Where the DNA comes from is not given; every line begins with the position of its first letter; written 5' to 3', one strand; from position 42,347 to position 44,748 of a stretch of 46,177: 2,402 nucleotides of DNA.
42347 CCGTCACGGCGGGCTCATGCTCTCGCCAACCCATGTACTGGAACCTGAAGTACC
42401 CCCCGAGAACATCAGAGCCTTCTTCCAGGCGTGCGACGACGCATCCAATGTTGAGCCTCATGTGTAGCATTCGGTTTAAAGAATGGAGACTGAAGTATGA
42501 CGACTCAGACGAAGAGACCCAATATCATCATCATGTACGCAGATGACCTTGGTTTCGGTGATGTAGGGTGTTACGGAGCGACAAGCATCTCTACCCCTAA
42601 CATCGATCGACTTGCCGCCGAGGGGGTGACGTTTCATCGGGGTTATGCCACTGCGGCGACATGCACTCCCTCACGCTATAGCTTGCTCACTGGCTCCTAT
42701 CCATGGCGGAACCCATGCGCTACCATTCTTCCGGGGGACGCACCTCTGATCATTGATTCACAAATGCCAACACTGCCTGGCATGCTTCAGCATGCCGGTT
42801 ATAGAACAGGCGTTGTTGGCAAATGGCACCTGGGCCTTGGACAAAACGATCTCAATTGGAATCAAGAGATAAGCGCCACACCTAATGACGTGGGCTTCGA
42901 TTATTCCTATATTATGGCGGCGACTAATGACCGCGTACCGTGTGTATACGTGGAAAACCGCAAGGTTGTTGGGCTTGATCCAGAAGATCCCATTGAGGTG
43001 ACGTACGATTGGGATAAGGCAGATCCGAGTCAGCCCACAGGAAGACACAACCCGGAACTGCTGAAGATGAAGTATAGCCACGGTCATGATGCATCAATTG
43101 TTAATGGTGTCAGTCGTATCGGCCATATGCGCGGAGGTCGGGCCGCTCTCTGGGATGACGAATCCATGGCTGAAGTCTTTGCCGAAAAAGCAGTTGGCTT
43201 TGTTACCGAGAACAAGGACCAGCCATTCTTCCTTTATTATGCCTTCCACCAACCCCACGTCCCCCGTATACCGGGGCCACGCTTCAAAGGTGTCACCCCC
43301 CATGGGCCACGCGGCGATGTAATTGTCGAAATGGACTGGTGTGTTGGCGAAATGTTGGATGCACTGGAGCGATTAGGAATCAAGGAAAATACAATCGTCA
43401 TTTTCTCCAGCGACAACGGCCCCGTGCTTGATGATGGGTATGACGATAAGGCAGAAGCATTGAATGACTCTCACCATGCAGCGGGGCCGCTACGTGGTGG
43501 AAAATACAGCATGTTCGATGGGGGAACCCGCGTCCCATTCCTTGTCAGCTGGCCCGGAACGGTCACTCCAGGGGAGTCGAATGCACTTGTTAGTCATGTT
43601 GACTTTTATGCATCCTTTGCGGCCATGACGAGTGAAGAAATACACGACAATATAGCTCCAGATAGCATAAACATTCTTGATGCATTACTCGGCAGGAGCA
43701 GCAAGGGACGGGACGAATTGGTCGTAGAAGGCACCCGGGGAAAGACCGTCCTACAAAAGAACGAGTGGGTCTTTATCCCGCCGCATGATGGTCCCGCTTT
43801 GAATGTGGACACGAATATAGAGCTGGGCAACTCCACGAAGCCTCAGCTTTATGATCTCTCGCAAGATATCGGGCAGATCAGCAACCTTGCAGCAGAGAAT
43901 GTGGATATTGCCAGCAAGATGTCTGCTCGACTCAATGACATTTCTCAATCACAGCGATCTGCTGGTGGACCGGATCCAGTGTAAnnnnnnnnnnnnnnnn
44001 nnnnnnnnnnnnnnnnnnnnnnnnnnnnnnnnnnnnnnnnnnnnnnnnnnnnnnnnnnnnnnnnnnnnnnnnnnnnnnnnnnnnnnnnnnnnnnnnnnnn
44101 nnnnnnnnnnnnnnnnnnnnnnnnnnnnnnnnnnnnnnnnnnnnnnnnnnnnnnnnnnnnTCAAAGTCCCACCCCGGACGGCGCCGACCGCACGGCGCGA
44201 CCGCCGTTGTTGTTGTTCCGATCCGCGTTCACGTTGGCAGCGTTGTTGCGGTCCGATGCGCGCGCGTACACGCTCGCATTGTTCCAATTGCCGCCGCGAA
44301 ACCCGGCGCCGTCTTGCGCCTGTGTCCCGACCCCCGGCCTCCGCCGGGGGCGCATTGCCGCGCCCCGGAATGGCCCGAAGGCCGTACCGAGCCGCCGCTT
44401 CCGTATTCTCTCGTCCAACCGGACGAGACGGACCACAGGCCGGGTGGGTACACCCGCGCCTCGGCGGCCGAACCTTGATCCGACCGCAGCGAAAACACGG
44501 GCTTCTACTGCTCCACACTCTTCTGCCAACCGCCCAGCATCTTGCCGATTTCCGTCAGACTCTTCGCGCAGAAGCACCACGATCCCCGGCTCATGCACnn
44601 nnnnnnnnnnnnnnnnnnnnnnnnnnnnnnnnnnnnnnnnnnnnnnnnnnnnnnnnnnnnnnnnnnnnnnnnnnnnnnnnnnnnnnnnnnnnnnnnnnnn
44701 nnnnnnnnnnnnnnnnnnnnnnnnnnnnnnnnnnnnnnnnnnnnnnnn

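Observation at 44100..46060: DGR with inverted gene order (RT -> avd -> TR) and no variable repeat or target gene in the window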

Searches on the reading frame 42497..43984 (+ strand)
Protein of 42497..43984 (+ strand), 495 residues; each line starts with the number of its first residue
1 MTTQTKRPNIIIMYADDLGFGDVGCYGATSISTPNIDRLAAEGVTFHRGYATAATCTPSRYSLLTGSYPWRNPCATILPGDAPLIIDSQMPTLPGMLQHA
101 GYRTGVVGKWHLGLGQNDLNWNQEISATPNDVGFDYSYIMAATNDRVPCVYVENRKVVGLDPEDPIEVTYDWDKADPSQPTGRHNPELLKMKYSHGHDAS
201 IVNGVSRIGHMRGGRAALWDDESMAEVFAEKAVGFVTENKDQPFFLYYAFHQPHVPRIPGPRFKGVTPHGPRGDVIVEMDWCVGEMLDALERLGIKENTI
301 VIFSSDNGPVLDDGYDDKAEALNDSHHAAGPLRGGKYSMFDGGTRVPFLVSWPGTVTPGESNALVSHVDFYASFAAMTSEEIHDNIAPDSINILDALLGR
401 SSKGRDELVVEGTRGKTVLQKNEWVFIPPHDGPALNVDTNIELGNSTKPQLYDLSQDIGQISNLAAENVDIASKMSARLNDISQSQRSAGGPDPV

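Call 5: search_protein_families(library=pfam, proteins=[window:42497-43984:+], max_evalue=0.01)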
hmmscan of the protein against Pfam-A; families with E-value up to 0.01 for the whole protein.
window:42497-43984:+ (495 aa): 3 families
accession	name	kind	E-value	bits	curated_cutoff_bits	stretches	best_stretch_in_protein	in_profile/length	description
PF00884.28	Sulfatase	-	1.1e-55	189.6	25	1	8-376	1-297/301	Sulfatase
PF01663.27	Phosphodiest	-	1.6e-09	38.3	23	1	272-424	183-329/342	Type I phosphodiesterase / nucleotide pyrophosphatase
PF16347.10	SGSH_C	-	3.9e-05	24.3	29.3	1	336-392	8-65/154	N-sulphoglucosamine sulphohydrolase, C-terminal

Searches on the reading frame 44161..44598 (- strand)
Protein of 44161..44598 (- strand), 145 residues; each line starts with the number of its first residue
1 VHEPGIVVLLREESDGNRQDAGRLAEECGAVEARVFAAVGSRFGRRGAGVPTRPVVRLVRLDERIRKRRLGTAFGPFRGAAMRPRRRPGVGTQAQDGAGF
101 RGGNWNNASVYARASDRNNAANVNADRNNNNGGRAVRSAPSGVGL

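Call 5: search_protein_families(library=pfam, proteins=[window:44161-44598:-], max_evalue=0.01)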
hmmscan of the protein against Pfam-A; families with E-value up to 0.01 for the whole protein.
window:44161-44598:- (145 aa): 0 families

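Call 6: search_protein_families(library=ncbifam, proteins=[window:44161-44598:-], max_evalue=0.01)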
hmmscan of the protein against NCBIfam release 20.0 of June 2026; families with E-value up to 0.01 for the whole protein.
window:44161-44598:- (145 aa): 0 families
